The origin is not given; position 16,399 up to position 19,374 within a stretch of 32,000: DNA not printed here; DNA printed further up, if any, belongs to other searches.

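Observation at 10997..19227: ATGA-coupled pair of giant secreted multi-propeller proteins: candidate undescribed extracellular system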

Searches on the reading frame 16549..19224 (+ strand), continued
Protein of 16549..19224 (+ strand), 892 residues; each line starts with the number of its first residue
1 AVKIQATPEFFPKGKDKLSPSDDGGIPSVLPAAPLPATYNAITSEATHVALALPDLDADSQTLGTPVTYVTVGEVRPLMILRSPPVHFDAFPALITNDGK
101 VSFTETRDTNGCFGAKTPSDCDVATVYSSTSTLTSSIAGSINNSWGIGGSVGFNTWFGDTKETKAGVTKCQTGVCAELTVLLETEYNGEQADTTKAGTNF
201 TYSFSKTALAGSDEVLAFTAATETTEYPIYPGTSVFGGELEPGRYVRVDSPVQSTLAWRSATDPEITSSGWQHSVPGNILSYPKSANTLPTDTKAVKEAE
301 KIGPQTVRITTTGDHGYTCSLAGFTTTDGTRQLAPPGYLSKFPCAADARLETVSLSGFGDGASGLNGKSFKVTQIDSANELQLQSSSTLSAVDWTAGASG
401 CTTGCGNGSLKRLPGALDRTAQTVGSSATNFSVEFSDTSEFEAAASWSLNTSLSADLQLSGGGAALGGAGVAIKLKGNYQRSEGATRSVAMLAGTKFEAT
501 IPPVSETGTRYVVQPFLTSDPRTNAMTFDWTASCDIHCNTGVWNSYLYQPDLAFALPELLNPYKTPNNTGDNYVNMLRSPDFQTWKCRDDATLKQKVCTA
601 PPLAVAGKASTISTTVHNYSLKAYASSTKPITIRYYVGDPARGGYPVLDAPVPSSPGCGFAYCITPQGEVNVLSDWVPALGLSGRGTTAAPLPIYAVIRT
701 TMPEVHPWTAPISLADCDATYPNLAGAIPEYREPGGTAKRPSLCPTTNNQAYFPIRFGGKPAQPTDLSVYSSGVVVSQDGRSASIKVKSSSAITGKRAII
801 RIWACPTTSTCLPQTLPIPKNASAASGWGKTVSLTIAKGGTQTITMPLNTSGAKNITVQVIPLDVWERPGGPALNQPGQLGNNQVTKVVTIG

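Call 83: search_protein_families(library=pfam, proteins=[L084:11543-15523:+, L036:7229-8911:+, L064:3546-6599:-, L050:1408-1980:-, L017:16733-19294:-], max_evalue=0.001)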
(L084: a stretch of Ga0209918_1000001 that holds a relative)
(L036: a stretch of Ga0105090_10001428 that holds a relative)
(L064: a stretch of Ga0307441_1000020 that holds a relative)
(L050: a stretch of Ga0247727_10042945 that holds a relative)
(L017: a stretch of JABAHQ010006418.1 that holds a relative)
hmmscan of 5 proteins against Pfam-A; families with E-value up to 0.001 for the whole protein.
L084:11543-15523:+ (1327 aa): 12 families
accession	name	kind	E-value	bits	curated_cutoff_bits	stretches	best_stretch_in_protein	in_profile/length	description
PF13426.13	PAS_9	-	3e-67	223.8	27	5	334-441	2-103/103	PAS domain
PF00989.32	PAS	-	1.5e-62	209.1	22.6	4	328-439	6-113/113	PAS fold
PF08448.16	PAS_4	-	1.2e-49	167.5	23.1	3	329-443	1-109/110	PAS fold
PF13188.13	PAS_8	-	3.4e-36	122.4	21.8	3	200-253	1-54/65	PAS domain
PF08447.18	PAS_3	-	2.2e-34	118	25.6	3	724-810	2-88/89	PAS fold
PF07694.17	5TM-5TMR_LYT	-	2.5e-22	79.7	24.6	1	32-183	15-167/169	5TMR of 5TMR-LYT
PF02518.31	HATPase_c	-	8.5e-19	68.5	26.4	1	1066-1184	2-107/111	Histidine kinase-, DNA gyrase B-, and HSP90-like ATPase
PF00072.30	Response_reg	-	2.4e-17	63.5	30.2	1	1210-1322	1-111/111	Response regulator receiver domain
PF00512.31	HisKA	-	3.8e-07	30.5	26.9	1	960-1023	3-65/66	His Kinase A (phospho-acceptor) domain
PF24820.1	Diguanyl_cycl_sensor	-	2.5e-06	27.9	28.1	0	584-617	8-41/109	Diguanylate cyclase-like sensor domain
PF12860.13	PAS_7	-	1.4e-05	25.7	27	0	582-690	5-115/115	PAS fold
PF13596.12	PAS_10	-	0.00032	21.8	22.1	0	328-440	4-106/106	PAS domain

L036:7229-8911:+ (561 aa): 10 families
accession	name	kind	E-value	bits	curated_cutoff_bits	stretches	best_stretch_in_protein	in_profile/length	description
PF00005.33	ABC_tran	-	6.6e-53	179.4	25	2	345-478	2-137/137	ABC transporter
PF13304.12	AAA_21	-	3.3e-15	57.4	27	1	39-69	3-36/304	AAA domain, putative AbiEii toxin, Type IV TA system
PF12848.13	ABC_tran_Xtn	-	5.9e-15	55.6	25.9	1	235-309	1-77/85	ABC transporter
PF02463.25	SMC_N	-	1.3e-11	44.8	40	0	405-514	95-207/220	RecF/RecN/SMC N terminal domain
PF01926.29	MMR_HSR1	-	4.6e-06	27.2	21.9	0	357-385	2-29/113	50S ribosome-binding GTPase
PF00350.29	Dynamin_N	-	1e-05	26.1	27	0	38-119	1-77/168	Dynamin family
PF13476.12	AAA_23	-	5.5e-05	24.3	27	0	356-375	21-40/201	AAA domain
PF13555.12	AAA_29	-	0.00023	21.3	27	0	348-371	16-39/61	P-loop containing region of AAA domain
PF00006.31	ATP-synt_ab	-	0.00072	19.7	29.5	0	344-378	5-38/213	ATP synthase alpha/beta family, nucleotide-binding domain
PF13175.12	AAA_15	-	0.00087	19.4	32.1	0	40-107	28-83/374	AAA ATPase domain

L064:3546-6599:- (1018 aa): 15 families
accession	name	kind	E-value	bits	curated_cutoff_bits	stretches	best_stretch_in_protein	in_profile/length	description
PF13424.12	TPR_12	-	1.4e-57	192.3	30.1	4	614-684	6-75/77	Tetratricopeptide repeat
PF00069.31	Pkinase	-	3.4e-48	164.8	31.7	1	80-368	1-259/263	Protein kinase domain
PF13374.12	TPR_10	-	4e-40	135.1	27.5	2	696-736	2-42/42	Tetratricopeptide repeat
PF07714.23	PK_Tyr_Ser-Thr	-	1.5e-36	126.5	23.1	1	81-300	2-217/258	Protein tyrosine and serine/threonine kinase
PF24885.1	TPR_NPHP3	-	7.2e-33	114.4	100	3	633-777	78-222/239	Nephrocystin-3 TPR domain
PF07719.23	TPR_2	-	1.1e-25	88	27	0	702-727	7-32/34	Tetratricopeptide repeat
PF13176.12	TPR_7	-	3.8e-20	70.6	27.9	0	701-729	4-32/36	Tetratricopeptide repeat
PF13181.12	TPR_8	-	7.7e-16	57.3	25.7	0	486-518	1-33/34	Tetratricopeptide repeat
PF00515.34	TPR_1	-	9.4e-13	47.8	27.8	0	702-727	7-32/34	Tetratricopeptide repeat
PF03109.22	ABC1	-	6.7e-12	45.5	22.9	1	157-240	145-228/244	ABC1 atypical kinase-like domain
PF17874.7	TPR_MalT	-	1.7e-11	44.4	45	1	654-774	40-157/336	MalT-like TPR region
PF13428.12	TPR_14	-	2.8e-11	43.4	23.5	0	701-725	6-30/44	Tetratricopeptide repeat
PF14559.12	TPR_19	-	1.1e-10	42.1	25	1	665-725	2-54/68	Tetratricopeptide repeat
PF13432.12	TPR_16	-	9.5e-07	29.6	32.7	0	661-725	4-60/65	Tetratricopeptide repeat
PF01636.29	APH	-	1.1e-06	29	23.2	0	83-185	2-97/239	Phosphotransferase enzyme family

L050:1408-1980:- (191 aa): 3 families
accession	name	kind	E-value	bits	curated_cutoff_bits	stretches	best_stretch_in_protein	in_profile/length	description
PF07638.17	Sigma70_ECF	-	6.2e-55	186.4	21.1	1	6-186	2-184/185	ECF sigma factor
PF08281.18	Sigma70_r4_2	-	7e-10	38.8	25.7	1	131-181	4-54/54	Sigma-70, region 4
PF04545.22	Sigma70_r4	-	3e-09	36.7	24.1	1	135-172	2-39/50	Sigma-70, region 4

L017:16733-19294:- (854 aa): 11 families
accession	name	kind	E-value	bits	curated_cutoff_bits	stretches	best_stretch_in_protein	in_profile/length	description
PF00326.27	Peptidase_S9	-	2.5e-45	155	22.6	1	638-841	8-211/213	Prolyl oligopeptidase family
PF02129.25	Peptidase_S15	-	1e-07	32.4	23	1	595-737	2-139/262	X-Pro dipeptidyl-peptidase (S15 family)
PF12146.15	Hydrolase_4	-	2.1e-07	30.9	27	1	769-810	186-227/239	Serine aminopeptidase, S33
PF00930.27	DPPIV_N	-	5.1e-06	25.9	22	0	490-576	241-330/354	Dipeptidyl peptidase IV (DPP IV) N-terminal region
PF20434.5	BD-FAE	-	3.7e-05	23.8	26.8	0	755-799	170-214/215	BD-FAE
PF00756.26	Esterase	-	7.3e-05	23.1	22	1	593-832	3-244/251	Putative esterase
PF25174.1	Beta-prop_THOC3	-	8.3e-05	22.2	305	0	250-324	76-147/272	THOC3 beta-propeller domain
PF12740.14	PETase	-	9.3e-05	22.4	28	0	600-724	42-154/263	PET hydrolase-like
PF07676.18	PD40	-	0.00034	20.9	20.9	0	380-394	16-30/38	WD40-like Beta Propeller Repeat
PF00400.38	WD40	-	0.00045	21.1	27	0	420-442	7-30/39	WD domain, G-beta repeat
PF01738.24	DLH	-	0.00058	20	21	0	673-817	75-186/217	Dienelactone hydrolase family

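Call 92: find_encoding_contigs(protein=P0134, flank=8000, max_places=2)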
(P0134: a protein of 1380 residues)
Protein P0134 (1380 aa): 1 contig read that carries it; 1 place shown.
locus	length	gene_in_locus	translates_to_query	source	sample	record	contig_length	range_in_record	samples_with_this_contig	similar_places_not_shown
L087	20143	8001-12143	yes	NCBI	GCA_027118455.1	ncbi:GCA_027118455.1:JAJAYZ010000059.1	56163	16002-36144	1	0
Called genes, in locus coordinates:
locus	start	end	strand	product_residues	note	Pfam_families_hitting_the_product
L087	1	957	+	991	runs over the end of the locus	-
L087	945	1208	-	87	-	PF10745:DUF2530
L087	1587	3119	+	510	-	PF18998:Flg_new_2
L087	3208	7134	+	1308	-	PF25390:WD40_RLD, PF00415:RCC1, PF13540:RCC1_2, PF25384:Alsin_RLD (faint), PF00415:RCC1 (weak), PF13540:RCC1_2 (weak), PF25390:WD40_RLD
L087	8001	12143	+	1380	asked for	-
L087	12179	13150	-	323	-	PF00248:Aldo_ket_red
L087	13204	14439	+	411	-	PF13679:Methyltransf_32, PF13847:Methyltransf_31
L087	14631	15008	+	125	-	PF01047:MarR, PF12802:MarR_2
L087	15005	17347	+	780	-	PF05977:MFS_3, PF07690:MFS_1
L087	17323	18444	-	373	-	PF00266:Aminotran_5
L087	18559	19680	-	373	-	PF00285:Citrate_synt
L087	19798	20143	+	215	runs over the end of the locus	PF01243:PNPOx_N, PF10590:PNP_phzG_C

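Call 93: find_encoding_contigs(protein=P0133, flank=8000, max_places=2)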
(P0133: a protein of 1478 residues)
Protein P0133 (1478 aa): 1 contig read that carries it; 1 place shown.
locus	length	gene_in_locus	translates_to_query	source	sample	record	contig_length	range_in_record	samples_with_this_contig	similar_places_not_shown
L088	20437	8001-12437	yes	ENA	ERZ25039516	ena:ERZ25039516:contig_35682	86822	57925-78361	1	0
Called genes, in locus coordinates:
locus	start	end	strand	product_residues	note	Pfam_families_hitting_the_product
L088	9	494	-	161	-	PF13302:Acetyltransf_3, PF00583:Acetyltransf_1, PF13508:Acetyltransf_7, PF08445:FR47 (faint)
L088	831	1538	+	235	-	PF00795:CN_hydrolase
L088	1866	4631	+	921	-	PF13191:AAA_16, PF07719:TPR_2 (faint), PF00196:GerE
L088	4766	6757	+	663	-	PF25390:WD40_RLD, PF00415:RCC1, PF13540:RCC1_2, PF00415:RCC1, PF13540:RCC1_2, PF25390:WD40_RLD, PF13540:RCC1_2 (weak)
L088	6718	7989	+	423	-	PF13540:RCC1_2, PF25390:WD40_RLD (weak)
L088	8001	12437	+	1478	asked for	PF13517:FG-GAP_3 (faint), PF01839:FG-GAP (faint)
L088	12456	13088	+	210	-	-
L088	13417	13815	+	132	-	-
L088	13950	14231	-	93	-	-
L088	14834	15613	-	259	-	-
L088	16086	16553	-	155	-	-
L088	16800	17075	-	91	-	-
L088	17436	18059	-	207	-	-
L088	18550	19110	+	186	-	PF00239:Resolvase, PF02796:HTH_7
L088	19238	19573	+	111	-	-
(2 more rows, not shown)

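Call 94: find_encoding_contigs(protein=P0131, flank=8000, max_places=2)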
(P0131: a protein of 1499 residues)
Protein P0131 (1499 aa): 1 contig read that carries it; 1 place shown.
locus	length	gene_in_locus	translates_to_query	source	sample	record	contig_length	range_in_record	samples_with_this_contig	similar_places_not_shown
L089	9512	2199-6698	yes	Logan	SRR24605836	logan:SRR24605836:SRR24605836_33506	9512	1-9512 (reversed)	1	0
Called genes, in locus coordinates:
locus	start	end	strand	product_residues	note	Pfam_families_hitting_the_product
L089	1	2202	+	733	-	?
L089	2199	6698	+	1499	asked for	-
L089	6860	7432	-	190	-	PF00857:Isochorismatase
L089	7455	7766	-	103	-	-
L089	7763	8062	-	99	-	-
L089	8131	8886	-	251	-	PF08843:AbiEii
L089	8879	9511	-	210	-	?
